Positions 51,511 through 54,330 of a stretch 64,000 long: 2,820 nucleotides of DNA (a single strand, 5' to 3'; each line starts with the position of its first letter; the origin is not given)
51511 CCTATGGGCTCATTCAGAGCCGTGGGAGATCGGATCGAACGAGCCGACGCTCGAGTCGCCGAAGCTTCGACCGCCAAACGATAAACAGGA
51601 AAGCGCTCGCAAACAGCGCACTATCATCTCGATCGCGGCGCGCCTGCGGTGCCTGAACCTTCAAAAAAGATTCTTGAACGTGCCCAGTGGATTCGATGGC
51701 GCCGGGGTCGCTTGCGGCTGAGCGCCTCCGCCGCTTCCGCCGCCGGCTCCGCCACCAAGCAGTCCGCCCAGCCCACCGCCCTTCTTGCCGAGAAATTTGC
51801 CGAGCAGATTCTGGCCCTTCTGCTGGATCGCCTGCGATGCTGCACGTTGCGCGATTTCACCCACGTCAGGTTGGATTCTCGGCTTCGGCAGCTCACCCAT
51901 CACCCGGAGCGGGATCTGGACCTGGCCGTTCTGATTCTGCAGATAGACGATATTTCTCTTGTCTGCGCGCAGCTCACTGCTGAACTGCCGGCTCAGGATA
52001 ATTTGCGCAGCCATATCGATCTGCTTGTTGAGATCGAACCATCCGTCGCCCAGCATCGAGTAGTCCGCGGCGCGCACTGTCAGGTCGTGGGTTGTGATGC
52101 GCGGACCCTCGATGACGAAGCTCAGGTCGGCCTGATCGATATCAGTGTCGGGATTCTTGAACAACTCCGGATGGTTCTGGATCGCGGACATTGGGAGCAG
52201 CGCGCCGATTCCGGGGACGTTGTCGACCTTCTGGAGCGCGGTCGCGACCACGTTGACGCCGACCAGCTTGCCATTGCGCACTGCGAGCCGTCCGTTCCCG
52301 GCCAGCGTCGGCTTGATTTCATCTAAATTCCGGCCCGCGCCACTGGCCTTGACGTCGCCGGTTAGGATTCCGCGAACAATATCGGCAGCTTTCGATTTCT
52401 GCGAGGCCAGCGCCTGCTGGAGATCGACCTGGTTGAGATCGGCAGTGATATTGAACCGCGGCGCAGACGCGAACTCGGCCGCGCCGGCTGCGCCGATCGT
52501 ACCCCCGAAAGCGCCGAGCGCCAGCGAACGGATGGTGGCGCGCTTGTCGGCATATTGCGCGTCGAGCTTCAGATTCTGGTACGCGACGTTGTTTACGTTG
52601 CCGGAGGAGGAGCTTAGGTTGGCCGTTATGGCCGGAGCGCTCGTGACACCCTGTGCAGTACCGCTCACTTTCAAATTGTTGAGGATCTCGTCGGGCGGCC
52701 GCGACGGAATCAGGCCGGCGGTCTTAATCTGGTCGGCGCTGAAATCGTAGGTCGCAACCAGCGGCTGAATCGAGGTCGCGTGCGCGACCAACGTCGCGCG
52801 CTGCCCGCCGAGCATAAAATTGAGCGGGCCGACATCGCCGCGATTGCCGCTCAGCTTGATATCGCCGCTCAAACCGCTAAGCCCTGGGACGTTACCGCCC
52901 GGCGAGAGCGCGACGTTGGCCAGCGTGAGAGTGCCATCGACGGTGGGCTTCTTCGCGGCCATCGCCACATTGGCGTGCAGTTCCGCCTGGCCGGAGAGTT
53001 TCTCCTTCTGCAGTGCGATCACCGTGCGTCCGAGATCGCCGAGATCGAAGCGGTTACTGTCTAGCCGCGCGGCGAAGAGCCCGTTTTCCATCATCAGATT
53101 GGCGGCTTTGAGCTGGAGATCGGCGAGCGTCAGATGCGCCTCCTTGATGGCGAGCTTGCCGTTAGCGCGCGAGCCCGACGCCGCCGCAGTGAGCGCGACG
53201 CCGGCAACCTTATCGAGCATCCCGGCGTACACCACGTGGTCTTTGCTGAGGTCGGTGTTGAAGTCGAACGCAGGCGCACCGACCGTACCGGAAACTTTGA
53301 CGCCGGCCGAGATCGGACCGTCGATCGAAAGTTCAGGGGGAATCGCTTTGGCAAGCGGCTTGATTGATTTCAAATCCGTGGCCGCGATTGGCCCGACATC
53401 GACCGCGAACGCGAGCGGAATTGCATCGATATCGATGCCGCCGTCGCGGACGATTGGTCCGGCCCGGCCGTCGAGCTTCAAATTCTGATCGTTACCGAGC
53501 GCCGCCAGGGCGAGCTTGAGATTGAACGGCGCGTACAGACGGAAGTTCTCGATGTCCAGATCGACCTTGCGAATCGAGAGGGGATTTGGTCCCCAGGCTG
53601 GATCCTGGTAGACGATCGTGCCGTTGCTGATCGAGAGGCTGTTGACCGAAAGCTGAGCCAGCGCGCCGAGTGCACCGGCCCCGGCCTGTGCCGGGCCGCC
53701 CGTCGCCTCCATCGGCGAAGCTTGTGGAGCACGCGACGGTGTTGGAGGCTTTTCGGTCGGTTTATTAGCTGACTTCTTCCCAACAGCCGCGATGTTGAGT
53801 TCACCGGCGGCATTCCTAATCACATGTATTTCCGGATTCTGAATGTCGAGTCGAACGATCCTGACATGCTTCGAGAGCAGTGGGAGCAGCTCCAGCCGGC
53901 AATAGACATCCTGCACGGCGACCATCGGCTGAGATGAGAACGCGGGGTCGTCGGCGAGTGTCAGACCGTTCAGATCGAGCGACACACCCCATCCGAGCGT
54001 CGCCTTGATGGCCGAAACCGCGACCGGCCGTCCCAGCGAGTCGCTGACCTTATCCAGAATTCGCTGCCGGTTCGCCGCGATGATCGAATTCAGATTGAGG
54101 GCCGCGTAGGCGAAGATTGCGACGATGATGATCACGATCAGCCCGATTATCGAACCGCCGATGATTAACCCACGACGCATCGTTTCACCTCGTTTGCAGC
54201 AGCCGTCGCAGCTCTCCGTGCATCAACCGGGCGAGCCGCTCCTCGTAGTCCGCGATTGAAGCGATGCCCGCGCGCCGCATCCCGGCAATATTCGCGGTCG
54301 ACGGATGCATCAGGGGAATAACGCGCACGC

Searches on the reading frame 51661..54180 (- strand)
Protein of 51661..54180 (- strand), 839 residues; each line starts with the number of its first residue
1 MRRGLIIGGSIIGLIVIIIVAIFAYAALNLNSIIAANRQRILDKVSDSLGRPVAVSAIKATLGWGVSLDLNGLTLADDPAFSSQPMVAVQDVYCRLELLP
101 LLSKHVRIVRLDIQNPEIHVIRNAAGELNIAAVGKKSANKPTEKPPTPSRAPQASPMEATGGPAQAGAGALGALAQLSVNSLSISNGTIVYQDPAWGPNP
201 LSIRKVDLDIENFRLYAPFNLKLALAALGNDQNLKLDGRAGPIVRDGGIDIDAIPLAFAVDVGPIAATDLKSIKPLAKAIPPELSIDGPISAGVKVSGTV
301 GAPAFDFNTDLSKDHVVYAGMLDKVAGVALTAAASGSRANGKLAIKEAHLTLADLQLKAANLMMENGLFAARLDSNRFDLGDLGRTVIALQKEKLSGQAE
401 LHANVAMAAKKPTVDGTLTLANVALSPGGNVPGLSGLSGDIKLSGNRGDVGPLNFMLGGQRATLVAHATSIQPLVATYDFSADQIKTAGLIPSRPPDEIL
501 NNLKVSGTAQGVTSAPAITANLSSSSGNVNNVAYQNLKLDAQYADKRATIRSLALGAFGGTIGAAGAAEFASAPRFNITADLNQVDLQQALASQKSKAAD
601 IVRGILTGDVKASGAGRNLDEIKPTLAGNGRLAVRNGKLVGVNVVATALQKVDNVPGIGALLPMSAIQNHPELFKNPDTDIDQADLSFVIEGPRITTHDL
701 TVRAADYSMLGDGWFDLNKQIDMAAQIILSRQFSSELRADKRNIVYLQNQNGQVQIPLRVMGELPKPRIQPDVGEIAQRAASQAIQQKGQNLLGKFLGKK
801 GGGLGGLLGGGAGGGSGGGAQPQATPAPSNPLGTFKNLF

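Call 38: search_protein_families(library=pfam, max_evalue=0.00001, proteins=[window:51661-54180:-])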
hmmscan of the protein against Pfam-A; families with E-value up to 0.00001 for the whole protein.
window:51661-54180:- (839 aa): 3 families
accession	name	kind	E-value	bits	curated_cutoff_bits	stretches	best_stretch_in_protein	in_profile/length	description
PF05359.17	DUF748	-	8.7e-20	70.8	50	1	15-260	21-232/1037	Domain of Unknown Function (DUF748)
PF05170.20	AsmA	-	1.8e-18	67.1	29.8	1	3-197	3-177/607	AsmA family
PF13116.12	YhdP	-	1.3e-13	50.3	46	1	12-449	14-405/1224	YhdP protein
